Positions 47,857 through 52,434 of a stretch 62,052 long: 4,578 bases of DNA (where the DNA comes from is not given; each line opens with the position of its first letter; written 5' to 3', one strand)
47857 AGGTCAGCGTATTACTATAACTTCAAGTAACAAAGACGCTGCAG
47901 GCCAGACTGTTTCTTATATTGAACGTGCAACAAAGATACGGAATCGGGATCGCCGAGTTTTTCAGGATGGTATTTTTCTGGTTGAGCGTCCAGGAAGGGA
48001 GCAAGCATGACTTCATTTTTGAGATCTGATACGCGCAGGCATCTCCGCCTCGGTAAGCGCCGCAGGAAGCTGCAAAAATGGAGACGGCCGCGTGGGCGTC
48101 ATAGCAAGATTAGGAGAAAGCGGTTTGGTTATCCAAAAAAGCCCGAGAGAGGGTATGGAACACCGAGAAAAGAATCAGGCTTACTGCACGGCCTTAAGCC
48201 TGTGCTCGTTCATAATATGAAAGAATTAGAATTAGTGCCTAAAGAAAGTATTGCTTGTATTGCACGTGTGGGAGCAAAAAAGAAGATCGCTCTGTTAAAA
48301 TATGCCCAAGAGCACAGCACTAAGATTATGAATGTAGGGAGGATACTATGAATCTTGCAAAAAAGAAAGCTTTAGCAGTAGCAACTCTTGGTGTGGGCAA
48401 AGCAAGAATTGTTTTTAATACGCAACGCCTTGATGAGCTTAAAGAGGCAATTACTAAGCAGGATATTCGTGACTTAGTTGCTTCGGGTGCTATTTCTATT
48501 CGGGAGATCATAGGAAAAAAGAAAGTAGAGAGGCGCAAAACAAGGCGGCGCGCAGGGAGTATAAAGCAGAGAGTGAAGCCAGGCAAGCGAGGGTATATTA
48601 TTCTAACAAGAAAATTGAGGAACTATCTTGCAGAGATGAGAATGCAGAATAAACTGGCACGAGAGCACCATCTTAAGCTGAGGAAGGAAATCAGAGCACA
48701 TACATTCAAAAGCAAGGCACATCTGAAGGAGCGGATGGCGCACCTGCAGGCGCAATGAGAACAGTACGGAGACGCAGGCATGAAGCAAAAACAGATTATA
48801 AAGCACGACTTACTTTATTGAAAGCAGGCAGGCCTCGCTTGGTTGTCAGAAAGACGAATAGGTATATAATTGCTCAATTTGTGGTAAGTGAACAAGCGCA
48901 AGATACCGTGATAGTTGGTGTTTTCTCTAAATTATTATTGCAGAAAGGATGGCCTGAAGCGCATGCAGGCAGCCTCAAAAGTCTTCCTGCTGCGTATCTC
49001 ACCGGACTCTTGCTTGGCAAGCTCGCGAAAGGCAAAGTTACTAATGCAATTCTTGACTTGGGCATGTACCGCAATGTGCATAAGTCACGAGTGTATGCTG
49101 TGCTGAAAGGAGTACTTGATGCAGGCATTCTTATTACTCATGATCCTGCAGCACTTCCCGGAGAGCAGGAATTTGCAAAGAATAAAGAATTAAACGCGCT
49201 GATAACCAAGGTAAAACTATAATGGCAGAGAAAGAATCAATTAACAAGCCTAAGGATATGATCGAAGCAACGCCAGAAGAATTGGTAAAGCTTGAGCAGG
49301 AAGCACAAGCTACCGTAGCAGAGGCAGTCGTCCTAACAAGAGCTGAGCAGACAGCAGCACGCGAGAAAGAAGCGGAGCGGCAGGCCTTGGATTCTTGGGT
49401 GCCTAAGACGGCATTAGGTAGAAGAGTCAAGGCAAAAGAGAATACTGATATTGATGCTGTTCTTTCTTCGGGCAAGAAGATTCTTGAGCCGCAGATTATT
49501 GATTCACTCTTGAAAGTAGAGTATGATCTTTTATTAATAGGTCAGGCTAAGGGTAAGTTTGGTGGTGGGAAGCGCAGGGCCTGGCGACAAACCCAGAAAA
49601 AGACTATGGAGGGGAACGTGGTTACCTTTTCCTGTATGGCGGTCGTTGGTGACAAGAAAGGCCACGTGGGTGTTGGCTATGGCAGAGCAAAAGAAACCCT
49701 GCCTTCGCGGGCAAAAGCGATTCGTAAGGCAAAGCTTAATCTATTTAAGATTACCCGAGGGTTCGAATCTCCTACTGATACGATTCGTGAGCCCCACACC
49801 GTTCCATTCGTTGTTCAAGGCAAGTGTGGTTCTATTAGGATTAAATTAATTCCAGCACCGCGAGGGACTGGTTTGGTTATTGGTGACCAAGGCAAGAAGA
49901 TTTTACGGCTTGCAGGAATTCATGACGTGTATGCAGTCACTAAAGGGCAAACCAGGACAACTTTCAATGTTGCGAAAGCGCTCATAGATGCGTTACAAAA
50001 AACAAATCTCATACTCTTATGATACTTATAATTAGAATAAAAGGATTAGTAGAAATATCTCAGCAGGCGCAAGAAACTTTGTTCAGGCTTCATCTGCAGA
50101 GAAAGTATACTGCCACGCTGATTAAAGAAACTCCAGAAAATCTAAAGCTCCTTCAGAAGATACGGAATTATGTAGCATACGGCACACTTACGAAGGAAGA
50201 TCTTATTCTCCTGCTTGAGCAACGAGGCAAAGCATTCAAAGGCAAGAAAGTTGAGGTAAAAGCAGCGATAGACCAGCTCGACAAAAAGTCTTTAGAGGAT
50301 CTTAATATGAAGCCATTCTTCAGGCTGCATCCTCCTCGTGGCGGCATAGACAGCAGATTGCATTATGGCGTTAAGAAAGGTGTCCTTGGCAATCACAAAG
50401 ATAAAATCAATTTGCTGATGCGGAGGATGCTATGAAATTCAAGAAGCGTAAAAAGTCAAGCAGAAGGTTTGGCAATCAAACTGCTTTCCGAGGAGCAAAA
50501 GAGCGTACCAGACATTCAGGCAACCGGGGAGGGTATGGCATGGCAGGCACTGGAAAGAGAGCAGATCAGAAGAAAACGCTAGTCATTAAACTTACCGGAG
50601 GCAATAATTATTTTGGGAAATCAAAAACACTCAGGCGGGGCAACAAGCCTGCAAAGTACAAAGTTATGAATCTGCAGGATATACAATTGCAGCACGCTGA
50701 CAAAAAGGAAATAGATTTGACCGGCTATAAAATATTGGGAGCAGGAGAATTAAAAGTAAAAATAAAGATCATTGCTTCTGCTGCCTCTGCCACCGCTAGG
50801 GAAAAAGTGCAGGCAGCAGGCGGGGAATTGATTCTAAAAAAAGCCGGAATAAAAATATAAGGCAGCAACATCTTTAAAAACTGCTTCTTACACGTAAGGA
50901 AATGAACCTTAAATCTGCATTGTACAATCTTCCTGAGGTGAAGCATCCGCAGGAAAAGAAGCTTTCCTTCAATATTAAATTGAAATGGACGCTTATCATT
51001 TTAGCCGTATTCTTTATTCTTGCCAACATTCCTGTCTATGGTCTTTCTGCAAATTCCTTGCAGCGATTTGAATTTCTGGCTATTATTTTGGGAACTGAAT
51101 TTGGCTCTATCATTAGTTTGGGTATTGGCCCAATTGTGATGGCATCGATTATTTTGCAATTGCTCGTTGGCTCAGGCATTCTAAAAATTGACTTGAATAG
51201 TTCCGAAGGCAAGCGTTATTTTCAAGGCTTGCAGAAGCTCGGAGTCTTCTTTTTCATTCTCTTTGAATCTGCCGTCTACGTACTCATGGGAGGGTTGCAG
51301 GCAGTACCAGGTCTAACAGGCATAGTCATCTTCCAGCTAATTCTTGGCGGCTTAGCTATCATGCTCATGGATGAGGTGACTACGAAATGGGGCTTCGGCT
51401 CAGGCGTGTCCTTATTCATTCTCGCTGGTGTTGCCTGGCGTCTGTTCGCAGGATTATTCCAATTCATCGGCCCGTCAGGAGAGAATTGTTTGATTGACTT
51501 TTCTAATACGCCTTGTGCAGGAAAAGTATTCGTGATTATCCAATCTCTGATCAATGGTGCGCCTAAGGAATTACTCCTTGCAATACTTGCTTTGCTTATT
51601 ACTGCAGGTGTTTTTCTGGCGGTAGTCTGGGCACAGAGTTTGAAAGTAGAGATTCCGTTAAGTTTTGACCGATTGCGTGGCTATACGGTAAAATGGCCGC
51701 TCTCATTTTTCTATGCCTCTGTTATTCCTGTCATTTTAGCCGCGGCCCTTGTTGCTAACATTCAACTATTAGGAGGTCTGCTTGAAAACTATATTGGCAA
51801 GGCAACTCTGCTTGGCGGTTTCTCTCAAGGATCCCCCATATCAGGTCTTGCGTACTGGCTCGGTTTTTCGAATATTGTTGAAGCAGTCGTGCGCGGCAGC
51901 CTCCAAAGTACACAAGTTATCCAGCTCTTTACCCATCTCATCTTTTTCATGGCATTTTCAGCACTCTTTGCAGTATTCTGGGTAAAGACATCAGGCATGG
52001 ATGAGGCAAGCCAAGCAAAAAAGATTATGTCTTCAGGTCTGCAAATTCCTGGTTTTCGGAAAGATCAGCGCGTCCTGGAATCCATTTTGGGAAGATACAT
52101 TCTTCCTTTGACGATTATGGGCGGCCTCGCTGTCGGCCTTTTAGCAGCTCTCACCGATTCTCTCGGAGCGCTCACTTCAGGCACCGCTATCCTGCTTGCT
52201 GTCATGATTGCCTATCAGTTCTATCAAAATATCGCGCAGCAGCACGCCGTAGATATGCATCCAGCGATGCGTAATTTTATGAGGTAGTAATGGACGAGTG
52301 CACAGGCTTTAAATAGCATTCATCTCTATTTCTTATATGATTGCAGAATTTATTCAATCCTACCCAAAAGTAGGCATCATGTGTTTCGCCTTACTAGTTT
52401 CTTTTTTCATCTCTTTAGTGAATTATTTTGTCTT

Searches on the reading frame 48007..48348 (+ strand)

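Call 28: search_protein_families(library=pfam, proteins=[window:48007-48348:+], max_evalue=0.001)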
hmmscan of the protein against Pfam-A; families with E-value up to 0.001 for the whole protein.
window:48007-48348:+ (114 aa): 1 family
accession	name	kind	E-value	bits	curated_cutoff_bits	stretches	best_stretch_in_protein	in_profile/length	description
PF01655.23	Ribosomal_L32e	-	4.5e-21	75.6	25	1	3-109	3-108/108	Ribosomal protein L32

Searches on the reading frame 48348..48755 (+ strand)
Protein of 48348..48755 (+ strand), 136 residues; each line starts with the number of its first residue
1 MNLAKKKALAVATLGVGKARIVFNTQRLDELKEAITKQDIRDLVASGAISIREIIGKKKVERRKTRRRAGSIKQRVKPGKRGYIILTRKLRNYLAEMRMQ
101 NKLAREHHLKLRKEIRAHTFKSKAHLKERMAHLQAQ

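Call 28: search_protein_families(library=pfam, proteins=[window:48348-48755:+], max_evalue=0.001)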
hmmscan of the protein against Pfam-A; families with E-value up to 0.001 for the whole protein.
window:48348-48755:+ (136 aa): 2 families
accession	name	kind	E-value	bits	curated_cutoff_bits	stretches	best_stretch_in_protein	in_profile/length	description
PF01280.26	Ribosomal_L19e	-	1.4e-13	50.9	25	1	2-52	1-51/53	Ribosomal protein L19e, N-terminal domain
PF25476.1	Ribosomal_L19e_C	-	5.1e-08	33.4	25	1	56-131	13-88/91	Ribosomal protein L19e, C-terminal domain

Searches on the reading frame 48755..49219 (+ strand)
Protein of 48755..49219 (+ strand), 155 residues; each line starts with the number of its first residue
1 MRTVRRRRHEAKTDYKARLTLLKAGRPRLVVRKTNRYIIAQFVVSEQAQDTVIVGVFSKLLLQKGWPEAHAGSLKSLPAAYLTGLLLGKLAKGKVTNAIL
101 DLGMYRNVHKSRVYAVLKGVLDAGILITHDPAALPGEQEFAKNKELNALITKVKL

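Call 28: search_protein_families(library=pfam, proteins=[window:48755-49219:+], max_evalue=0.001)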
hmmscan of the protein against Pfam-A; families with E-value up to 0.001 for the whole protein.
window:48755-49219:+ (155 aa): 2 families
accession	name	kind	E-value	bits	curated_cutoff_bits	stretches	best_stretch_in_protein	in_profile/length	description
PF17144.9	Ribosomal_L5e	-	1.7e-20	74.2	27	2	4-91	6-96/163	Ribosomal large subunit proteins 60S L5, and 50S L18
PF00861.27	Ribosomal_L18p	-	0.00033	21.4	27.8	1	5-105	7-96/116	Ribosomal L18 of archaea, bacteria, mitoch. and chloroplast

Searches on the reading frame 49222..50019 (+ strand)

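Call 28: search_protein_families(library=pfam, proteins=[window:49222-50019:+], max_evalue=0.001)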
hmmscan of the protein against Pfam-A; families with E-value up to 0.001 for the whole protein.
window:49222-50019:+ (266 aa): 2 families
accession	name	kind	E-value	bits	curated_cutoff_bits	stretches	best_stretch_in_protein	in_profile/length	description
PF03719.21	Ribosomal_S5_C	-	5.2e-22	77.5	21.5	1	200-262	1-62/71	Ribosomal protein S5, C-terminal domain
PF00333.26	Ribosomal_S5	-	2e-15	57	27.1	1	122-177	9-64/65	Ribosomal protein S5, N-terminal domain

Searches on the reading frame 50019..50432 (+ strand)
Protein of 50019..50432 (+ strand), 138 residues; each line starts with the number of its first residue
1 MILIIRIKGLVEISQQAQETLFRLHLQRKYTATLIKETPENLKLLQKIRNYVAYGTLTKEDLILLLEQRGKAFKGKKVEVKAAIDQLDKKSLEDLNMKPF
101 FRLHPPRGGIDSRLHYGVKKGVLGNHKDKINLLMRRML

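Call 28: search_protein_families(library=pfam, proteins=[window:50019-50432:+], max_evalue=0.001)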
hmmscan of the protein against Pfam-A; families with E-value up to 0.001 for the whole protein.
window:50019-50432:+ (138 aa): 1 family
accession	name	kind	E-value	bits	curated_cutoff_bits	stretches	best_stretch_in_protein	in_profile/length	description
PF00327.25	Ribosomal_L30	-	2e-07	31.2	23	1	3-52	2-51/51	Ribosomal protein L30p/L7e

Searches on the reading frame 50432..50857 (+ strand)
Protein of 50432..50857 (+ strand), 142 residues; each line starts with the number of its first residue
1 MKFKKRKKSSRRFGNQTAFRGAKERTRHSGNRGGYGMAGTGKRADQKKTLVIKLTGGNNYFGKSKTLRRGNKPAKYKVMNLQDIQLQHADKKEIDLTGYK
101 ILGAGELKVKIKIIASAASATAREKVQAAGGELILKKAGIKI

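Call 28: search_protein_families(library=pfam, proteins=[window:50432-50857:+], max_evalue=0.001)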
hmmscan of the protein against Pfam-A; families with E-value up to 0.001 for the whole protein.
window:50432-50857:+ (142 aa): 1 family
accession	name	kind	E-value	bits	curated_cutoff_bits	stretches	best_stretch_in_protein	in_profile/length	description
PF00828.25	Ribosomal_L27A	-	1.1e-11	45.4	21.5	1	82-133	5-71/72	Ribosomal proteins 50S-L15, 50S-L18e, 60S-L27A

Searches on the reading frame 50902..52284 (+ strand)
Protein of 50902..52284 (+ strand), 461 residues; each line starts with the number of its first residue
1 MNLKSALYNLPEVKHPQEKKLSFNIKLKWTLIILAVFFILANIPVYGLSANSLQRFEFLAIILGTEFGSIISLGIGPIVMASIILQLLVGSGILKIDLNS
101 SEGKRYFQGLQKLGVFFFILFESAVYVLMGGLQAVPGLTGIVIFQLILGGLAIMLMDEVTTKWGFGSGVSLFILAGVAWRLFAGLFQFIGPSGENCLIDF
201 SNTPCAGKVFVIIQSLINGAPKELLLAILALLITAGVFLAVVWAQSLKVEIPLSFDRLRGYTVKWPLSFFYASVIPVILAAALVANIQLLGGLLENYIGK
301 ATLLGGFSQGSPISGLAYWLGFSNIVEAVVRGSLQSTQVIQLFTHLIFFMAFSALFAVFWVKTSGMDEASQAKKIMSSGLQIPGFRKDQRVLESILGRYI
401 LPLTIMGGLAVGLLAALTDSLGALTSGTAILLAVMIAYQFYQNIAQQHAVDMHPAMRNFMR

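Call 28: search_protein_families(library=pfam, proteins=[window:50902-52284:+], max_evalue=0.001)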
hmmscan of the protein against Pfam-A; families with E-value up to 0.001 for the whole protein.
window:50902-52284:+ (461 aa): 2 families
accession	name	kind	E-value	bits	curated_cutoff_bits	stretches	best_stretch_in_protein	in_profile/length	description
PF00344.25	SecY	-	1.8e-58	198.8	32.2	1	69-441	1-306/306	SecY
PF10559.14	Plug_translocon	-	1.7e-06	28.1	22.1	1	36-68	2-35/35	Plug domain of Sec61p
